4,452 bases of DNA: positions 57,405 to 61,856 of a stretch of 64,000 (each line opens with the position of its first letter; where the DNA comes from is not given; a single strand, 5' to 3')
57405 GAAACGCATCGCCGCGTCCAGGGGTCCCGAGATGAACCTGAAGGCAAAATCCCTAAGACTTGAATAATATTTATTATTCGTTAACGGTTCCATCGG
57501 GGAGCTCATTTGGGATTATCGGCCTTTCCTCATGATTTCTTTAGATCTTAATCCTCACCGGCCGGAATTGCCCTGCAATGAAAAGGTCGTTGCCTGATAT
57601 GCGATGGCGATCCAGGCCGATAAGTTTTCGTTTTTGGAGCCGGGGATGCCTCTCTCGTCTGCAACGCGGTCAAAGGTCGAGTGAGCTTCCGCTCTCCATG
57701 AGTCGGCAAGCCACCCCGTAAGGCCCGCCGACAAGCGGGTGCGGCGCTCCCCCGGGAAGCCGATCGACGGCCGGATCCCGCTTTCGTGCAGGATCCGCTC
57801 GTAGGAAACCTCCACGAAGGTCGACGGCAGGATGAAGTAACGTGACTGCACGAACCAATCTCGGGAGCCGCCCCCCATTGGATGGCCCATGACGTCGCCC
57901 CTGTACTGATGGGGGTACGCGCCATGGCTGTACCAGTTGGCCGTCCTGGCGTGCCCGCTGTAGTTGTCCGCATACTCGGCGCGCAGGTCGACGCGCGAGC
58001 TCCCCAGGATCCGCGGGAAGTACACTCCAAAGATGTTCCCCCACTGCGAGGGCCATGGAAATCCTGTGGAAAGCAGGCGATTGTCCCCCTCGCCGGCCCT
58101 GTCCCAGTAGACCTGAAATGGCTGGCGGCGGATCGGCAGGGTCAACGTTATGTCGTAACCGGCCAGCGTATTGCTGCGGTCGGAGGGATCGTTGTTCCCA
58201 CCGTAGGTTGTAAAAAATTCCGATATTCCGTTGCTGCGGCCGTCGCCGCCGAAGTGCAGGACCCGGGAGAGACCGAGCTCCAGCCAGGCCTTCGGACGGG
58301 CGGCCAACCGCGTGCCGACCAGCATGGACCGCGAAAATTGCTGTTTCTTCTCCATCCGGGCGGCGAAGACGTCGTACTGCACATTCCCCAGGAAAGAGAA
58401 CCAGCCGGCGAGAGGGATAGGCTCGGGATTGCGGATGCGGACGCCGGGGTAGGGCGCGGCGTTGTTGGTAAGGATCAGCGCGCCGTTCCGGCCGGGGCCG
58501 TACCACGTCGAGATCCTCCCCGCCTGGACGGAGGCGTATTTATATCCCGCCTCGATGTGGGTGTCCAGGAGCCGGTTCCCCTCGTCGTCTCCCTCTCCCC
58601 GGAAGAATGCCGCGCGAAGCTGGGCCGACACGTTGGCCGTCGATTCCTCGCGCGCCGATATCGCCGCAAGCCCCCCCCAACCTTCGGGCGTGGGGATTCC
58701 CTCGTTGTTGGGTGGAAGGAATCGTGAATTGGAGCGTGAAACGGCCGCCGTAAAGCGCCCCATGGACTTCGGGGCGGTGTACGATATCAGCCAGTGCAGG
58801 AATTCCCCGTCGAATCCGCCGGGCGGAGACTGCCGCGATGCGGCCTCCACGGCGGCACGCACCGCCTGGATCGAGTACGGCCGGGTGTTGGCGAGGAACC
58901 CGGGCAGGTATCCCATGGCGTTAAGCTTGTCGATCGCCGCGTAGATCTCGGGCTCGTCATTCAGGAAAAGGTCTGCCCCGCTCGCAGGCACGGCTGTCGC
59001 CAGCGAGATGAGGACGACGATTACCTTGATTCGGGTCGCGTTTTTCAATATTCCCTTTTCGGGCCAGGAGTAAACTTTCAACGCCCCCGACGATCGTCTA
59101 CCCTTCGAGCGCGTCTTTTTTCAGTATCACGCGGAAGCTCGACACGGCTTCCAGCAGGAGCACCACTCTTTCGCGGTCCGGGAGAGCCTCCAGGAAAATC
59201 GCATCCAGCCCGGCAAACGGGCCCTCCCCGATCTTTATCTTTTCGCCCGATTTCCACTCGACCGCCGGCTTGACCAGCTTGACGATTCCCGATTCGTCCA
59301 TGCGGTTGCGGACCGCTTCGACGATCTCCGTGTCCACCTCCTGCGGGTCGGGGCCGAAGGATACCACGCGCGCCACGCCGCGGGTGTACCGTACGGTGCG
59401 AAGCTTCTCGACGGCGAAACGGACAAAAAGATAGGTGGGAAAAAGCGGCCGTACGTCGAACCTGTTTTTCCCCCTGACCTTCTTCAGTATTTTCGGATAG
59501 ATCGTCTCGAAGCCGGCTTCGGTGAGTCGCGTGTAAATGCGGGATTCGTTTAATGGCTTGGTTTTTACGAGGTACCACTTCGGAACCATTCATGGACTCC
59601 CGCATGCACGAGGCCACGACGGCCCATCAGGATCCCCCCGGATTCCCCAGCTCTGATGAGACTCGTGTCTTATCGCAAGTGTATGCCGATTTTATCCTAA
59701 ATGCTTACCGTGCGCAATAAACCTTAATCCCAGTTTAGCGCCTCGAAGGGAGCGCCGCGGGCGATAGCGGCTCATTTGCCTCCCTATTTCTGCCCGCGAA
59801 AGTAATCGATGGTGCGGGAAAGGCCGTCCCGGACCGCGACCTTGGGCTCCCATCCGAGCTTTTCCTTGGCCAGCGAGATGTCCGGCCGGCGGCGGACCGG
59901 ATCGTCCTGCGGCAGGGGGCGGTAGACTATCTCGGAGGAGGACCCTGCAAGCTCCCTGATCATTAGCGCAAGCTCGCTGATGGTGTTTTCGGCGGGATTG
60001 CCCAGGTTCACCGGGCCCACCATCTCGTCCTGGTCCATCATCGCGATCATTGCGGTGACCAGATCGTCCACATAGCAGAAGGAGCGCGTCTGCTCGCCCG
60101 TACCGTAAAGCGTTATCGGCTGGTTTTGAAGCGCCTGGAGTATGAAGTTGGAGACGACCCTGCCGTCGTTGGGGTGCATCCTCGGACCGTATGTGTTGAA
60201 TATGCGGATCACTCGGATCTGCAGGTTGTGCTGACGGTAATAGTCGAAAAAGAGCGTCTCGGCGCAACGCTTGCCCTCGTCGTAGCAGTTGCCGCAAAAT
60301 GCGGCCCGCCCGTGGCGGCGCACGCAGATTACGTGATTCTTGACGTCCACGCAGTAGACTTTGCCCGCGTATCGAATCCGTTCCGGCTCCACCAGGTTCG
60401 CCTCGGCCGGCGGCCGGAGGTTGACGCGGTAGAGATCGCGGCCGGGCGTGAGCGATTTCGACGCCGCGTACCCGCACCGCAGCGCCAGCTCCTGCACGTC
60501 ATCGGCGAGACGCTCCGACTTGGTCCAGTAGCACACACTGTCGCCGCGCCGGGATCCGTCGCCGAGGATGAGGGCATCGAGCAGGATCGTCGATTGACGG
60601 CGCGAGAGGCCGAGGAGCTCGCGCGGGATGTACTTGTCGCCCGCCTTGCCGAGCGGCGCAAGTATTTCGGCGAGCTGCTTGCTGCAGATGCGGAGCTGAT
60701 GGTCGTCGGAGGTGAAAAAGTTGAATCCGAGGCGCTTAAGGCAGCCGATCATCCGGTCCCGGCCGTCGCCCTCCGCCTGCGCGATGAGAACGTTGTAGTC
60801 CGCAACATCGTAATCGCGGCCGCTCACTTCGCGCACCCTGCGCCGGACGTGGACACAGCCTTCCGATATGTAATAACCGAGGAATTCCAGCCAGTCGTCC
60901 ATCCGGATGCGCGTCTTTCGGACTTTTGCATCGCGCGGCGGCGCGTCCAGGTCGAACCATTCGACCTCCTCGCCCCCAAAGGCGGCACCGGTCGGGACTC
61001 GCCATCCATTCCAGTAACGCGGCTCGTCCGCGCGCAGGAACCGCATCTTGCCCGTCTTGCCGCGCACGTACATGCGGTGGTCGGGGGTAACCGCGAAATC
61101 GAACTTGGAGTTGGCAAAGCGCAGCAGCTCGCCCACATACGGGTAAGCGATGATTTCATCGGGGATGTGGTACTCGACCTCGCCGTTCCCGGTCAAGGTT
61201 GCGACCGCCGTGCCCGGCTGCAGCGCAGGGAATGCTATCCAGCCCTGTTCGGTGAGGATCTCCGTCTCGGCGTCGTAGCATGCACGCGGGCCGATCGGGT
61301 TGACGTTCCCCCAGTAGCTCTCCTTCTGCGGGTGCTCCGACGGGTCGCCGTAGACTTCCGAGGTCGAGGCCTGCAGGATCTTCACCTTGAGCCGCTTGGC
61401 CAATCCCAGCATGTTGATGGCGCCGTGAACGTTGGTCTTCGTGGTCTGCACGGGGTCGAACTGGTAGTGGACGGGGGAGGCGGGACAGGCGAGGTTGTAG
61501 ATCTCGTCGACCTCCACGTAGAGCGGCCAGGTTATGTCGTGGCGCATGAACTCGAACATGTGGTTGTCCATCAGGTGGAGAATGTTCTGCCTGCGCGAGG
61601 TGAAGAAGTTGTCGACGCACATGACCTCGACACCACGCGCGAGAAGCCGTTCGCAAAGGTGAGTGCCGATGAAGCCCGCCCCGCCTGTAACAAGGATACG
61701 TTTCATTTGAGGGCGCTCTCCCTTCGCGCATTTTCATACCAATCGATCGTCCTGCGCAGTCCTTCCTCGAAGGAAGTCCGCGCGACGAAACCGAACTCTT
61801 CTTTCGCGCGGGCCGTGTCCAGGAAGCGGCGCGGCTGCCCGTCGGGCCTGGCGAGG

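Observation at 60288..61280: Full-length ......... intein inserted into the catalytic YxxxK motif of UDP-glucuronate decarboxylase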

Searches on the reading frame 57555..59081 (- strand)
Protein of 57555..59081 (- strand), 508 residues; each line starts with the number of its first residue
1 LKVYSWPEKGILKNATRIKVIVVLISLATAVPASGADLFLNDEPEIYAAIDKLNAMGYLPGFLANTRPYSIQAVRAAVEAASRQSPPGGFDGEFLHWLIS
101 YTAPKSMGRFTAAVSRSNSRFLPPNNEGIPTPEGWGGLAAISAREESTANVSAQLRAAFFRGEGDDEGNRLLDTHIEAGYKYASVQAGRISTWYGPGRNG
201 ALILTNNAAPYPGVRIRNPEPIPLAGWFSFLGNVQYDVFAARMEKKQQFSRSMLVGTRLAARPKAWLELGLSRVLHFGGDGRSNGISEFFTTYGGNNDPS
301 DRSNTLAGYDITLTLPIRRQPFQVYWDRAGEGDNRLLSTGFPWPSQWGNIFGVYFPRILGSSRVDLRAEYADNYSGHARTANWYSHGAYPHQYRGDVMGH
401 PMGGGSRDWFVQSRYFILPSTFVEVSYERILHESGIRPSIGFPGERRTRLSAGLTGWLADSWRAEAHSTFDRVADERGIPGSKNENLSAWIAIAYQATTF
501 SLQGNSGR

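Call 30: search_protein_families(library=pfam, proteins=[window:57555-59081:-], max_evalue=0.001)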
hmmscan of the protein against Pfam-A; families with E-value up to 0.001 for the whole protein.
window:57555-59081:- (508 aa): 1 family
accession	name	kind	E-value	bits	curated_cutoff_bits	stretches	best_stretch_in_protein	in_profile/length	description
PF14052.12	Caps_assemb_Wzi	-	3e-65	221.2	30.1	1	124-473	22-378/392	Capsule assembly protein Wzi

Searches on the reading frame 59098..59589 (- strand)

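Call 30: search_protein_families(library=pfam, proteins=[window:59098-59589:-], max_evalue=0.001)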
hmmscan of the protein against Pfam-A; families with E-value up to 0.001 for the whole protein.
window:59098-59589:- (163 aa): 1 family
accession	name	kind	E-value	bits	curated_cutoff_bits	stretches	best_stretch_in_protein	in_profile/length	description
PF02357.24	NusG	-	4.5e-15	56.4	22.2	1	4-93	2-92/93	Transcription termination factor nusG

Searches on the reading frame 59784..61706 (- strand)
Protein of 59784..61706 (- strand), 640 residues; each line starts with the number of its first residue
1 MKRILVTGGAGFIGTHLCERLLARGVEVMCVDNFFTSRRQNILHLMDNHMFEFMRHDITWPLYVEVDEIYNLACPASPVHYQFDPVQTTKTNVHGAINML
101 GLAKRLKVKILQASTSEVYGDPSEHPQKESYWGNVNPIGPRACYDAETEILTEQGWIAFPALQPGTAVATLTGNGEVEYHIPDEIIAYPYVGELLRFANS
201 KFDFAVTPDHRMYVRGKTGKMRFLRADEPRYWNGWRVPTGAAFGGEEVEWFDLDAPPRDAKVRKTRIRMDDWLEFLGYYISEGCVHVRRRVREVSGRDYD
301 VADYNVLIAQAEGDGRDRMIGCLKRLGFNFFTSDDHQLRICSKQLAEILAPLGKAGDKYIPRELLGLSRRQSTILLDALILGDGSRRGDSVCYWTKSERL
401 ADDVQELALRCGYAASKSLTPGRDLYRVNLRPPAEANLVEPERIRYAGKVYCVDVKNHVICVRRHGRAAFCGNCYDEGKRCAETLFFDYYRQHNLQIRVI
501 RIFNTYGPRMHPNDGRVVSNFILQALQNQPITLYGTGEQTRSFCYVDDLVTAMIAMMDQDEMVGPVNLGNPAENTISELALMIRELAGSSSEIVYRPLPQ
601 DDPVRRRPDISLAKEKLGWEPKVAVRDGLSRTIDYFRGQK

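Call 4: search_protein_families(library=pfam, proteins=[window:59784-61706:-], max_evalue=1)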
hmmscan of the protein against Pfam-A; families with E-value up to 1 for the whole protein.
window:59784-61706:- (640 aa): 9 families
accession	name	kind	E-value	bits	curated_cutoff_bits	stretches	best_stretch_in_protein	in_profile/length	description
PF16363.11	GDP_Man_Dehyd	-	1.3e-51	176.5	27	2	5-146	1-155/332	GDP-mannose 4,6 dehydratase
PF01370.27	Epimerase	-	8.8e-48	163.2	20.9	2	4-146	1-144/240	NAD dependent epimerase/dehydratase family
PF07993.18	NAD_binding_4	-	1.7e-09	37.7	20.1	2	65-130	88-152/258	Male sterility protein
PF14528.11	LAGLIDADG_3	-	8.7e-09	36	22.5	1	375-427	6-65/82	LAGLIDADG-like domain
PF01073.25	3Beta_HSD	-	1.8e-07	30.9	22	1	5-121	1-122/280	3-beta hydroxysteroid dehydrogenase/isomerase family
PF02719.21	Polysacc_synt_2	-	4.1e-06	26.6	20.2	1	4-109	1-121/293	Polysaccharide biosynthesis protein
PF04321.23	RmlD_sub_bind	-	0.00011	21.8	27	1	3-144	2-125/287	RmlD substrate binding domain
PF00106.31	adh_short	-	0.0029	17.5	26.6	1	2-59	1-59/195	short chain dehydrogenase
PF13403.11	Hint_2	-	0.0054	17.6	28.4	1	143-173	2-32/147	Hint domain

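Call 5: search_protein_families(library=ncbifam, proteins=[window:59784-61706:-], max_evalue=1)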
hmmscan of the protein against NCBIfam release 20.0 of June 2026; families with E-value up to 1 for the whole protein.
window:59784-61706:- (640 aa): 57 families (the best 25 are shown)
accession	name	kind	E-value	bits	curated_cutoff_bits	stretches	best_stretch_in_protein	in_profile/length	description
TIGR01181.1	dTDP_gluc_dehyt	equivalog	1.5e-36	126.1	365.1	2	474-638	150-313/321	dTDP-glucose 4,6-dehydratase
TIGR04180.1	EDH_00030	hypoth_equivalog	6.9e-34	117.3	475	2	474-623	144-296/297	NAD-dependent 4,6-dehydratase LegB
NF008872.0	PRK11908.1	equivalog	7.8e-28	97.5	294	2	478-639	152-338/349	bifunctional UDP-4-keto-pentose/UDP-xylose synthase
NF005998.1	PRK08125.1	equivalog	5.2e-24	84.6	777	2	475-636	463-649/649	bifunctional UDP-4-amino-4-deoxy-L-arabinose formyltransferase/UDP-glucuronic acid oxidase ArnA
TIGR02197.1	heptose_epim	equivalog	1.1e-23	83.9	274.6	2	473-601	136-274/316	ADP-glyceromanno-heptose 6-epimerase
TIGR01179.1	galE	equivalog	5.6e-22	78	262.3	2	3-137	1-144/332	UDP-glucose 4-epimerase GalE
NF011728.1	PRK15181.1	equivalog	3.9e-21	75.4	760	2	488-636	177-337/348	Vi polysaccharide biosynthesis UDP-N-acetylglucosaminuronic acid C-4 epimerase TviC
NF047922.1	GDPFucSynFcl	equivalog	3.5e-18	66.1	500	1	488-636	147-301/308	GDP-L-fucose synthase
NF007582.0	PRK10217.1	equivalog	2.7e-15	56.3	698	2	474-636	159-331/355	dTDP-glucose 4,6-dehydratase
NF007490.0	PRK10084.1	subfamily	1.2e-14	54.1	649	2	474-636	166-334/361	dTDP-glucose 4,6-dehydratase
NF041015.1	UDPsulfquin_syn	equivalog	1.5e-12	47.2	575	2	515-587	236-310/384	UDP-sulfoquinovose synthase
TIGR01472.1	gmd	equivalog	5.8e-11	42.2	415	1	4-145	3-156/342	GDP-mannose 4,6-dehydratase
NF047837.1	UDPAcbARedWbcJ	equivalog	9.9e-11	41.1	500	1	470-594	98-222/372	UDP-2-acetamido-2,6-beta-L-arabino-hexul-4-ose reductase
TIGR01777.1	yfcH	hypoth_equivalog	6.2e-10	39.1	207.35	2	534-586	188-240/292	TIGR01777 family oxidoreductase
NF007956.0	PRK10675.1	subfamily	1e-09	38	394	1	3-133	2-142/338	UDP-glucose 4-epimerase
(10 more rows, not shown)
